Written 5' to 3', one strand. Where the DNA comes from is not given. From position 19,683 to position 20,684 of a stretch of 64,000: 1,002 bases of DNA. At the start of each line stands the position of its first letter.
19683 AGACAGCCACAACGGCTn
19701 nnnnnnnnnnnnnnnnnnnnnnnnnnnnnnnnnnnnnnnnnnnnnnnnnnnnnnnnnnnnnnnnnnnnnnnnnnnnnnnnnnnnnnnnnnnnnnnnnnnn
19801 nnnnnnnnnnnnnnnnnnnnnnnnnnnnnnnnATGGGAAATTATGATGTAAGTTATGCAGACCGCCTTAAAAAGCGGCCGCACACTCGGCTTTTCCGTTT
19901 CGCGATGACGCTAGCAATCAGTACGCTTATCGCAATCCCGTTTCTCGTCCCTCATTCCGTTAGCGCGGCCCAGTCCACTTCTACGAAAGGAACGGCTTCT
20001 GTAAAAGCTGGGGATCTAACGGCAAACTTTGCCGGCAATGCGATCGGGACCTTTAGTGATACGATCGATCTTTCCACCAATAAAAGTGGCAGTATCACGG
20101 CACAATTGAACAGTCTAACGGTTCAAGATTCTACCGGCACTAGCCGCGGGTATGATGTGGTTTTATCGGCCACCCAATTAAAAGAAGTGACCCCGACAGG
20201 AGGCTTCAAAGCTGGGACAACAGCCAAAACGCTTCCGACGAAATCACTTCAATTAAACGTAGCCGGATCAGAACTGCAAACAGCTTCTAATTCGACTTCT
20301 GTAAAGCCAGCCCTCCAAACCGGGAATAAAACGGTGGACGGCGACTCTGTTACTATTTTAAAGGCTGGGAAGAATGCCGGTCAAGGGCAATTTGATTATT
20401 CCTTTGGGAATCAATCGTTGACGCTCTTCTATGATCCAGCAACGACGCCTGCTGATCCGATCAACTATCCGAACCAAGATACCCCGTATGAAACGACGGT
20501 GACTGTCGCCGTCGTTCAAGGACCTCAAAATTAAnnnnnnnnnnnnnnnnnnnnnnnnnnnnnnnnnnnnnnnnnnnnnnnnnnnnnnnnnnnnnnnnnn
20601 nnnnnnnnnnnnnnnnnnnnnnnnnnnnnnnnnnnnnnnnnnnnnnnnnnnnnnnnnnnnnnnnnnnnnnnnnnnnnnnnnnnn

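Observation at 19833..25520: Divergent WxL-type cell-surface-complex cluster (Y-x-L/V variant) plus MucBP adhesin directly upstream of the transfer genes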

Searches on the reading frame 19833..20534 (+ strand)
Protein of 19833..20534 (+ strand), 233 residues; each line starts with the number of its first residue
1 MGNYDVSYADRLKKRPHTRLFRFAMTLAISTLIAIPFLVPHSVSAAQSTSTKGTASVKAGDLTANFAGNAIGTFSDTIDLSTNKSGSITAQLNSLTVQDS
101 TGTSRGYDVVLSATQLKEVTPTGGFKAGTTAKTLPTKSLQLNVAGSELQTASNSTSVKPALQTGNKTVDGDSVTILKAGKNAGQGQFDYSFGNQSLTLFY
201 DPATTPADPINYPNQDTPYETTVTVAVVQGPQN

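Call 3: search_protein_families(library=pfam, proteins=[window:19833-20534:+], max_evalue=1)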
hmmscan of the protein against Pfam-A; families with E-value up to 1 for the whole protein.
window:19833-20534:+ (233 aa): 1 family
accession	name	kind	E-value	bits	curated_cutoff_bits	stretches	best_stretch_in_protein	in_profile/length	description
PF13731.11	WxL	-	5e-07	30.4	25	1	48-224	40-207/214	WxL domain surface cell wall-binding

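Call 4: search_protein_families(library=ncbifam, proteins=[window:19833-20534:+], max_evalue=1)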
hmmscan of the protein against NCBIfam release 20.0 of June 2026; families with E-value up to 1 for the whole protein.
window:19833-20534:+ (233 aa): 0 families

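Call 17: search_solved_structures(query=window:19833-20534:+, max_evalue=10, show_alignments=2)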
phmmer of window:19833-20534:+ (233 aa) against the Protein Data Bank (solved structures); distinct sequences matched with E-value up to 10: 2.
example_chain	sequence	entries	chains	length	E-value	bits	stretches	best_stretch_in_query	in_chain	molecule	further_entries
5mk9_A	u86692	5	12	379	0.029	17.3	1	120-210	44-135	MalE1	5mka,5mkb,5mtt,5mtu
5m28_A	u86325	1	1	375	0.029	17.3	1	120-210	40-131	MalE1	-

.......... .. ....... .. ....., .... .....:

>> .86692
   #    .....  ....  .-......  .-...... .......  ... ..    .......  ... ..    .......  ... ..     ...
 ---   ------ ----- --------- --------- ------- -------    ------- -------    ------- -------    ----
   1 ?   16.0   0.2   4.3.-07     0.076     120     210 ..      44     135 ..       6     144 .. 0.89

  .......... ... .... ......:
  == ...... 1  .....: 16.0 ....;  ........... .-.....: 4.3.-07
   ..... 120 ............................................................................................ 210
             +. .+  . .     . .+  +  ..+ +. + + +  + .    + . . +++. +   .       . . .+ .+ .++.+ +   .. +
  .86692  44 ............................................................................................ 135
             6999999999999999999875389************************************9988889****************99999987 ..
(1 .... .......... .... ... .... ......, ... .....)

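Call 21: find_homologous_proteins(query=window:19833-20534:+, max_evalue=0.01)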
Query window:19833-20534:+ (233 aa): 3 proteins with E <= 0.01 among 566 candidates.
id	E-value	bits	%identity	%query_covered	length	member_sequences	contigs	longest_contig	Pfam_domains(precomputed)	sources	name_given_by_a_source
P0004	9.2e-130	449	92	100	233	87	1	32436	PF13731.12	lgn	-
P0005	6.8e-124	429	88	100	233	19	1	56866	PF13731.12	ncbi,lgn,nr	ncbi:TPA_asm: hypothetical protein GZK45_15125 [Listeria innocua]|nr:hypothetical protein [Listeria 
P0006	3.9e-119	414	86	100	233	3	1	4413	-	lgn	-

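Call 36: search_protein_representatives(alignment_id=A1)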
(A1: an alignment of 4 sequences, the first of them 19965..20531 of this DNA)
Query: 4 sequences, 181 profile positions. Proteins with E-value up to 0.001 (for the whole library): 251; up to 1e-10: 128; up to 1e-30: 2. The best 150 are listed.
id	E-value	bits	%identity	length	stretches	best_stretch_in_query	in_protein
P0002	1.8e-93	327.8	-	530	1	1-181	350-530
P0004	1.5e-84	298.7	-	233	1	6-181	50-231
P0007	6.2e-29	117.5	-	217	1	7-181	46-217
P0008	1.6e-27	112.9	-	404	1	11-181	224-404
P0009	1.8e-24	103.0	-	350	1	31-181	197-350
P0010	2.3e-24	102.6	-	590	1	20-181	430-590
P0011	2.5e-24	102.5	-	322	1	6-181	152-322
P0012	2.6e-24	102.5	-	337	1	35-181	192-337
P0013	2.9e-24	102.3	-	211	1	5-181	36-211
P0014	3.3e-24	102.1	-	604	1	36-181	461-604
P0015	5.4e-24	101.4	-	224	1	10-181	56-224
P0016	8.6e-24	100.8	-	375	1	18-181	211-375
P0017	1.1e-23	100.4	-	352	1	8-181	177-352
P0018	1.8e-23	99.7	-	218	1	39-181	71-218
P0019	2.5e-23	99.3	-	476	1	17-181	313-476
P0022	2.9e-22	95.8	-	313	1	4-179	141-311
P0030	2.9e-21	92.5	-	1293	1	7-181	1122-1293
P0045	1.7e-19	86.7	-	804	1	9-181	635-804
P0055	4.4e-18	82.2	-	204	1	5-181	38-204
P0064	2.5e-17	79.7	-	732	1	9-181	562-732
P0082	2.5e-15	73.2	-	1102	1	42-181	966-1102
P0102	4.3e-13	65.9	-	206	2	25-180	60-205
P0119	1.5e-11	60.8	-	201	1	29-181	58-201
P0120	1.6e-11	60.8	-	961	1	33-181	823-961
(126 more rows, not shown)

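Call 41: list_cluster_members(proteins=[P0007, P0008, P0009, P0010, P0011, P0013, P0055, P0119, P0120, P0102])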
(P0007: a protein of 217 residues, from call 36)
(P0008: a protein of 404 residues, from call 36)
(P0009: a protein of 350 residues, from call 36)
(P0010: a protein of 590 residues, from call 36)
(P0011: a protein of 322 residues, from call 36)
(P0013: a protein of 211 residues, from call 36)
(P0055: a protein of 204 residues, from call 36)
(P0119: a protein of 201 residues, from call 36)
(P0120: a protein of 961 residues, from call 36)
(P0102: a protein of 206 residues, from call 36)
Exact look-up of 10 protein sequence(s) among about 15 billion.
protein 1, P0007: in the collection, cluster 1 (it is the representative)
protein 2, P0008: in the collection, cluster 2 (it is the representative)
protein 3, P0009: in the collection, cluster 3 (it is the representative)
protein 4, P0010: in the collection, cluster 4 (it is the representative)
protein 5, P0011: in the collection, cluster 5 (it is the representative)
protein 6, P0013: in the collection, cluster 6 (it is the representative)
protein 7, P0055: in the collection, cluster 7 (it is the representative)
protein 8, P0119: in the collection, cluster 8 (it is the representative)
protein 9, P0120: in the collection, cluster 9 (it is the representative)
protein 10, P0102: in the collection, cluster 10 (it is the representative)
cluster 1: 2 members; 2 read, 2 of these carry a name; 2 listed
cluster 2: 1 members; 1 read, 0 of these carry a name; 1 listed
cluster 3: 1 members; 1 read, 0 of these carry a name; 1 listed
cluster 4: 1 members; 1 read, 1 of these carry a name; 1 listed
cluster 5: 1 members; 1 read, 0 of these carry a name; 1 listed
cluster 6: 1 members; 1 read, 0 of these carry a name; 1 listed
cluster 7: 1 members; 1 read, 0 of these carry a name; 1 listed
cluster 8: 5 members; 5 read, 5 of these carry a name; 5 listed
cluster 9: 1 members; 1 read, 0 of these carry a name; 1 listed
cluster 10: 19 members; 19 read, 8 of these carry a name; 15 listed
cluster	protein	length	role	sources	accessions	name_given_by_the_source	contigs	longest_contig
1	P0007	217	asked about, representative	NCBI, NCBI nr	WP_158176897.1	WxL domain-containing protein [Heyndrickxia camelliae]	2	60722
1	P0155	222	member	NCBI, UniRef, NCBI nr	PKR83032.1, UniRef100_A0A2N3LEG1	hypothetical protein CWO92_21065 [Heyndrickxia camelliae] | WxL domain-containing protein n=2 Tax=Heyndrickxia camelliae TaxID=1707093 ...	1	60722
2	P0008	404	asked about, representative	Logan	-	-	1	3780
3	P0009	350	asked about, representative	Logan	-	-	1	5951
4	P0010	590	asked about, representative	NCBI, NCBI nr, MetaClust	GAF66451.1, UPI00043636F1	hypothetical protein BTS2_3352 [Bacillus sp. TS-2] | status=active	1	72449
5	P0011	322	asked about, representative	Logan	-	-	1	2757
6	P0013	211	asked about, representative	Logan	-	-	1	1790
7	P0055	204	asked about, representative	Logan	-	-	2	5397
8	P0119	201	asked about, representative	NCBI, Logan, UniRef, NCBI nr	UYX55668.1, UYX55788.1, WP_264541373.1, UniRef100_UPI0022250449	WxL domain-containing protein (plasmid) [Bacillus thuringiensis] | WxL domain-containing protein n=1 Tax=Bacillus thuringiensis TaxID=1428 ... | WxL domain-containing protein [Bacillus thuringiensis]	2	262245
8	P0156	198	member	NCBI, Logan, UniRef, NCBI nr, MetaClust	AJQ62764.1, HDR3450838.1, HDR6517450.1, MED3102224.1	hypothetical protein BTT_64530 (plasmid) [Bacillus thuringiensis serovar morrisoni str. ... | WxL domain-containing protein n=1 Tax=Bacillus TaxID=1386 RepID=UPI0005CE106E | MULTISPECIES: WxL domain-containing protein [Bacillus]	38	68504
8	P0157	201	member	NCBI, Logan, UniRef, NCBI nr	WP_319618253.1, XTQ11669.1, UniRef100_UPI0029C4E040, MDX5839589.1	WxL domain-containing protein [Bacillus cereus group sp. BfR-BA-01700] | WxL domain-containing protein n=1 Tax=Bacillus cereus group sp. BfR-BA-01700 ...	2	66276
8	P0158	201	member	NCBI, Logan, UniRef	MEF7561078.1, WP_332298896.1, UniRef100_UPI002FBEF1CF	WxL domain-containing protein [Bacillus thuringiensis] | WxL domain-containing protein n=1 Tax=Bacillus thuringiensis TaxID=1428 ...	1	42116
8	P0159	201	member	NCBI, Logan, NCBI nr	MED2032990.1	WxL domain-containing protein [Bacillus thuringiensis]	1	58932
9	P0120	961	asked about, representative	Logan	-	-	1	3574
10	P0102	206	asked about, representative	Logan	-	-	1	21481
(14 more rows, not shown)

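Call 42: search_dna_similar(query=P0119, collection=plasmids, mode=protein, max_rows=25, rows=spread, max_evalue=1e-8)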
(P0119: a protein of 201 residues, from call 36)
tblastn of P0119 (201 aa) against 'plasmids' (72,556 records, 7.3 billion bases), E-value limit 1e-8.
Records with a match: 218; places in all: 399; records where one place covers at least 80% of the query: 182.
Best place of each record, by identity: >=99% 2; 95-99% 9; 60-80% 167; <60% 40.
By first word of the organism name: Bacillus 193; Listeria 20; Bacillaceae 1; Terribacillus 1; Virgibacillus 1; Pontibacillus 1; Rossellomorea 1.
By predicted mobility (MOB-suite, as given by PLSDB): conjugative 131; non-mobilizable 82; mobilizable 5.
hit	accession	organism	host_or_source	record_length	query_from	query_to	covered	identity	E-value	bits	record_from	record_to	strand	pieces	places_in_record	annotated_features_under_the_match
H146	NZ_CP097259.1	Bacillus thuringiensis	pure culture,surface soil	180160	1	201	100%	100.0%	2e-128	404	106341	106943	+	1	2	WxL domain-containing protein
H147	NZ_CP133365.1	Bacillus thuringiensis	Tenebrio molitor,liquid culture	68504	1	201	100%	97.5%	8e-123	389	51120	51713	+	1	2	WxL domain-containing protein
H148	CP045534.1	Bacillaceae bacterium C02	pure culture,surface sea water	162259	1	201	100%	72.1%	5e-94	306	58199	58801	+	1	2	record has no annotation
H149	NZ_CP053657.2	Bacillus cereus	culture,soil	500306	1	201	100%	72.1%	4e-93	303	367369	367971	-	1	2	WxL domain-containing protein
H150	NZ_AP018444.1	Bacillus anthracis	Hippopotamus amphibius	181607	1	201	100%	72.1%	8e-93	303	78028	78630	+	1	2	WxL domain-containing protein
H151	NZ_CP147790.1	Bacillus anthracis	cell culture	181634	1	201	100%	72.1%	8e-93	303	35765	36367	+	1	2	WxL domain-containing protein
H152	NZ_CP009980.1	Bacillus anthracis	Bos taurus,Beefmaster heifer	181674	1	201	100%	72.1%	8e-93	303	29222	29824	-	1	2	WxL domain-containing protein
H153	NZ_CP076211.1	Bacillus anthracis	-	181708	1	201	100%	72.1%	8e-93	303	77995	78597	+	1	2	WxL domain-containing protein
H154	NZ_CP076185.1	Bacillus anthracis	-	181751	1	201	100%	72.1%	8e-93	303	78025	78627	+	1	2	WxL domain-containing protein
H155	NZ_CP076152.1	Bacillus anthracis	soil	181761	1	201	100%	72.1%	8e-93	303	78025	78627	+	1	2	WxL domain-containing protein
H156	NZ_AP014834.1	Bacillus anthracis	-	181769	1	201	100%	72.1%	8e-93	303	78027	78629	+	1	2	WxL domain-containing protein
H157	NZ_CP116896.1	Bacillus anthracis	Ovis aries,carcass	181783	1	201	100%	72.1%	8e-93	303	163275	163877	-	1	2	WxL domain-containing protein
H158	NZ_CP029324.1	Bacillus anthracis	Bos taurus,placenta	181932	1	201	100%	72.1%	8e-93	303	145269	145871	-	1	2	WxL domain-containing protein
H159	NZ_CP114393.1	Bacillus thuringiensis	liquid culture,Bacillus thuringiensis ...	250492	1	201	100%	71.6%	2e-93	304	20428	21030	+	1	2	WxL domain-containing protein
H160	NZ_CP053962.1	Bacillus cereus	-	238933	1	201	100%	71.6%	3e-93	304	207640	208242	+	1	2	WxL domain-containing protein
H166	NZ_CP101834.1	Bacillus pumilus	cell culture,soil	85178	39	194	78%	35.3%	3e-11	69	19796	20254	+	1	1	WxL domain-containing protein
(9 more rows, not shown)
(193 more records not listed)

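Call 43: get_annotated_region(hit=H166, flank=9000)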
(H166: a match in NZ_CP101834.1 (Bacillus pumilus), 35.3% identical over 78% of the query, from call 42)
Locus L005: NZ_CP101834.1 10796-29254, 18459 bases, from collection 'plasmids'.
description: Bacillus pumilus strain NDY-10 plasmid unnamed, complete sequence
organism: Bacillus pumilus (NCBI taxid 1408)
taxonomy: Bacteria; Bacillota; Bacilli; Bacillales; Bacillaceae; Bacillus; Bacillus pumilus
host: -; source: cell culture,soil; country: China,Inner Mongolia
typing (MOB-suite, as given by PLSDB): non-mobilizable
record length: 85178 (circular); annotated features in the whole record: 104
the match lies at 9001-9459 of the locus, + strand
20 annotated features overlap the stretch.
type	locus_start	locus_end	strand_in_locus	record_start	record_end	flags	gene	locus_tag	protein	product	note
CDS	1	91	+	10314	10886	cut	-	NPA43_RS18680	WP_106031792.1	hypothetical protein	-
CDS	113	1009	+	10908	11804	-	-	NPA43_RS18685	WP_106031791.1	hypothetical protein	-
CDS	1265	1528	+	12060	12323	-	-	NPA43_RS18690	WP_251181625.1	hypothetical protein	-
CDS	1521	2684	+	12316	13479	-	mobP2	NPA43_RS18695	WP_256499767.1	MobP2 family relaxase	-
CDS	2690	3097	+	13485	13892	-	-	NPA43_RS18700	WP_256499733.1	hypothetical protein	-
CDS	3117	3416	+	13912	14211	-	-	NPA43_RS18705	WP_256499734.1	hypothetical protein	-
CDS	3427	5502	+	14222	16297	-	-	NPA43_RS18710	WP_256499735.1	hypothetical protein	-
CDS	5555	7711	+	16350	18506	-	topB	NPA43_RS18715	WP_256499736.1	type IA DNA topoisomerase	GO:0006265 - DNA topological change [Evidence IEA]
CDS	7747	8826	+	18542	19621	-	-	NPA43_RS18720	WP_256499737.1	DUF3991 domain-containing protein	-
CDS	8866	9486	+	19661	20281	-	-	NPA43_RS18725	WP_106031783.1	WxL domain-containing protein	-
CDS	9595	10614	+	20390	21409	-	-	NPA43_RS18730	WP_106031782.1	DUF3324 domain-containing protein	-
CDS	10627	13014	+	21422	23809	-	-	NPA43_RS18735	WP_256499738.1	DUF5057 domain-containing protein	-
CDS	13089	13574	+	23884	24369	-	ssb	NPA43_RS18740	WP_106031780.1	single-stranded DNA-binding protein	GO:0006310 - DNA recombination [Evidence IEA]; GO:0006281 - DNA repair [Evidence IEA]; GO:0006260 - DNA replication ...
CDS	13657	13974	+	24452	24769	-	-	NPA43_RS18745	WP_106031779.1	hypothetical protein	-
CDS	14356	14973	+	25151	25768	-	-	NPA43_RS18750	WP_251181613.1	recombinase family protein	GO:0006310 - DNA recombination [Evidence IEA]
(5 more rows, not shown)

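Call 44: get_annotated_region(hit=H147, flank=9000)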
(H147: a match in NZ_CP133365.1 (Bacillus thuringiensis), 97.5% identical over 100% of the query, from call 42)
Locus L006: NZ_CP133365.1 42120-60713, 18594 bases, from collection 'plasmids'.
description: Bacillus thuringiensis serovar tenebrionis strain BI 256-82 plasmid ppl68_DSM2803, complete sequence
organism: Bacillus thuringiensis (NCBI taxid 1444)
taxonomy: Bacteria; Bacillota; Bacilli; Bacillales; Bacillaceae; Bacillus; Bacillus thuringiensis
host: -; source: Tenebrio molitor,liquid culture; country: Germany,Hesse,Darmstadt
typing (MOB-suite, as given by PLSDB): conjugative; replicon rep_cluster_169,rep_cluster_1721; relaxase MOBP; mating-pair formation MPF_T
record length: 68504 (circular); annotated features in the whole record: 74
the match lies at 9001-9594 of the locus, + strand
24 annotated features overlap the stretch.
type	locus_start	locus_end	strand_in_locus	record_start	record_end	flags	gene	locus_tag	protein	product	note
CDS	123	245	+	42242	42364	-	-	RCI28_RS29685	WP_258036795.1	hypothetical protein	-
CDS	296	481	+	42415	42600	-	-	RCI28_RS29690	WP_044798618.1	antitoxin VbhA family protein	-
CDS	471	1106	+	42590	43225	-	-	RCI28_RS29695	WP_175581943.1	Fic family protein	-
CDS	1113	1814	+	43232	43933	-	-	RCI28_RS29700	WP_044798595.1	hypothetical protein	-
CDS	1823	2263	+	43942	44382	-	-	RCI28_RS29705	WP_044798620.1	hypothetical protein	-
CDS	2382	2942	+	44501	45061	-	-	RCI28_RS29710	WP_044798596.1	DUF3967 domain-containing protein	-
CDS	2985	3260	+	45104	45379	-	-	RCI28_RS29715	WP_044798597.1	hypothetical protein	-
CDS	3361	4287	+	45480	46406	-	-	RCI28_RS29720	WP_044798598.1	tyrosine-type recombinase/integrase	GO:0015074 - DNA integration [Evidence IEA]; GO:0006310 - DNA recombination [Evidence IEA]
CDS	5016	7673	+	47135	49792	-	-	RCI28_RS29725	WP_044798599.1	type IA DNA topoisomerase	GO:0006265 - DNA topological change [Evidence IEA]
CDS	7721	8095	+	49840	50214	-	-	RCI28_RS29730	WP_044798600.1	hypothetical protein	-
CDS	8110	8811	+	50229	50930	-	-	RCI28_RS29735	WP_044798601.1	type IV secretory system conjugative DNA transfer family protein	-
CDS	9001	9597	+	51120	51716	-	-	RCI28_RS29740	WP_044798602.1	WxL domain-containing protein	-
CDS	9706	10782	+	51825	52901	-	-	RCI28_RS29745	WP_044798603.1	DUF916 domain-containing protein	-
CDS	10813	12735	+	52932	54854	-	-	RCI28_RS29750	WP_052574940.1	WxL domain-containing protein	-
CDS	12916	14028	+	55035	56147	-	-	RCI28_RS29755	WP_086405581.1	tetratricopeptide repeat protein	-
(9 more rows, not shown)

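Call 80: list_cluster_members(proteins=[P0012, P0014, P0015, P0016, P0019, P0022, P0030, P0045, P0064, P0082])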
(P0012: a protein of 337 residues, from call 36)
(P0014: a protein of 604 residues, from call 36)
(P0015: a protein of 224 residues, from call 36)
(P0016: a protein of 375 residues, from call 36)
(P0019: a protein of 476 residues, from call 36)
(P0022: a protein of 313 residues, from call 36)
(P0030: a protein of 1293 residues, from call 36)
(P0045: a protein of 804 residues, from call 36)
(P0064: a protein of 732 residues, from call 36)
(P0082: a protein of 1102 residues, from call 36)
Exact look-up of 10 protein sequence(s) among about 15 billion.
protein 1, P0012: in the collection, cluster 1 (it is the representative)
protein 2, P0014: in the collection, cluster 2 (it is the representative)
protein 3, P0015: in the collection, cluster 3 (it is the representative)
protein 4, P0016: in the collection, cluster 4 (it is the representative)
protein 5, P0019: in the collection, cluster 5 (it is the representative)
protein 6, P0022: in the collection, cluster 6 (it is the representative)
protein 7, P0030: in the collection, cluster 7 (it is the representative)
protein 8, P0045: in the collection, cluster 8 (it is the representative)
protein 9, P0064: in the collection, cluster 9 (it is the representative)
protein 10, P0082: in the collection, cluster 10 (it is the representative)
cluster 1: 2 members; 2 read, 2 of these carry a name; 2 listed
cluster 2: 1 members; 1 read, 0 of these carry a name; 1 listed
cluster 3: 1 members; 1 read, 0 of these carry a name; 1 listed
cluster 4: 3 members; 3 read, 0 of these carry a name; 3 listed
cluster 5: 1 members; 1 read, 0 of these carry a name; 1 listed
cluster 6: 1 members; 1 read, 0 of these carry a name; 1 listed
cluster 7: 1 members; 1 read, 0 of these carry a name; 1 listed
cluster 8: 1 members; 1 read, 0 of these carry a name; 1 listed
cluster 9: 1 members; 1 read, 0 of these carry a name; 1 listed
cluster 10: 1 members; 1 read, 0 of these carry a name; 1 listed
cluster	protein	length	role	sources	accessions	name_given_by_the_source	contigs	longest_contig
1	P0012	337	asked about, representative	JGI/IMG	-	hypothetical protein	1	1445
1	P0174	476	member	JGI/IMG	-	hypothetical protein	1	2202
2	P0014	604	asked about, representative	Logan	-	-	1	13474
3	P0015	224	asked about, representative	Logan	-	-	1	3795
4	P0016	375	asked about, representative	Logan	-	-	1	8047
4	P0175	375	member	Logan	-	-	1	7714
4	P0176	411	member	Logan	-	-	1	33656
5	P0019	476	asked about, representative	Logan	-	-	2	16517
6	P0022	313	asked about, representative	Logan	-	-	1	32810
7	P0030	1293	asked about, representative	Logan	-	-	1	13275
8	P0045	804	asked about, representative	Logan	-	-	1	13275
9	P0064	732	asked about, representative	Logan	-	-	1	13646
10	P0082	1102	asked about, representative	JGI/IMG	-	-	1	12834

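Call 81: find_encoding_contigs(protein=P0007, flank=10000, max_places=2)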
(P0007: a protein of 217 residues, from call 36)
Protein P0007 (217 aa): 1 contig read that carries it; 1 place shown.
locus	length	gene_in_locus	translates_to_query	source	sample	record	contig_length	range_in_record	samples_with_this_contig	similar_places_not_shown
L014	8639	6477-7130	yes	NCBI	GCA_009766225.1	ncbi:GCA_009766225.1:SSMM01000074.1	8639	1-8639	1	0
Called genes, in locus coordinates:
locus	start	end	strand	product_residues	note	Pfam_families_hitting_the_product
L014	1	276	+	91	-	?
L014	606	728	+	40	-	-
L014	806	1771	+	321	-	PF13034:DUF3895 (weak)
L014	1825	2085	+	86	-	-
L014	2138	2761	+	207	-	PF00239:Resolvase, PF02796:HTH_7 (weak)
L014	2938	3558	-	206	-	-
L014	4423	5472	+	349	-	PF08240:ADH_N, PF16912:Glu_dehyd_C, PF00107:ADH_zinc_N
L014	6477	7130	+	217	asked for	PF13731:WxL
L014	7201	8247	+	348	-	PF16353:LacZ_4 (faint), PF06030:WxLIP_PGBD, PF11797:WxLIP_HBD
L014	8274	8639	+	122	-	?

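Call 82: find_encoding_contigs(protein=P0155, flank=10000, max_places=2)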
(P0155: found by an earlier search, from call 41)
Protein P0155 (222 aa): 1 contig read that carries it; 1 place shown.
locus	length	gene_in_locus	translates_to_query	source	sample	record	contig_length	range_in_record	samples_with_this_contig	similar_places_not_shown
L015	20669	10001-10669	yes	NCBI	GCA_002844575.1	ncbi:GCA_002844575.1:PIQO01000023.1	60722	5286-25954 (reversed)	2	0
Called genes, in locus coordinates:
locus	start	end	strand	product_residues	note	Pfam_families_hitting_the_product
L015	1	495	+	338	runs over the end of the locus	PF01807:Zn_ribbon_DnaG (faint), PF13154:DUF3991, PF13155:Toprim_2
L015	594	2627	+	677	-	PF01751:Toprim, PF01131:Topoisom_bac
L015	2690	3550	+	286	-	-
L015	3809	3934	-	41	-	-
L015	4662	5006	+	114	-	-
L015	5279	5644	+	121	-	-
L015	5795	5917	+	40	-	-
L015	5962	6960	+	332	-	PF13034:DUF3895 (weak)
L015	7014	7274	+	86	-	-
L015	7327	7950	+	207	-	PF00239:Resolvase, PF02796:HTH_7 (weak)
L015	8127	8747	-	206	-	-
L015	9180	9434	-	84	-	PF27611:YopE-YndK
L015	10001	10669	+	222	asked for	PF13731:WxL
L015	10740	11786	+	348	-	PF16353:LacZ_4 (faint), PF06030:WxLIP_PGBD, PF11797:WxLIP_HBD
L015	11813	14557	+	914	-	PF13385:Laminin_G_3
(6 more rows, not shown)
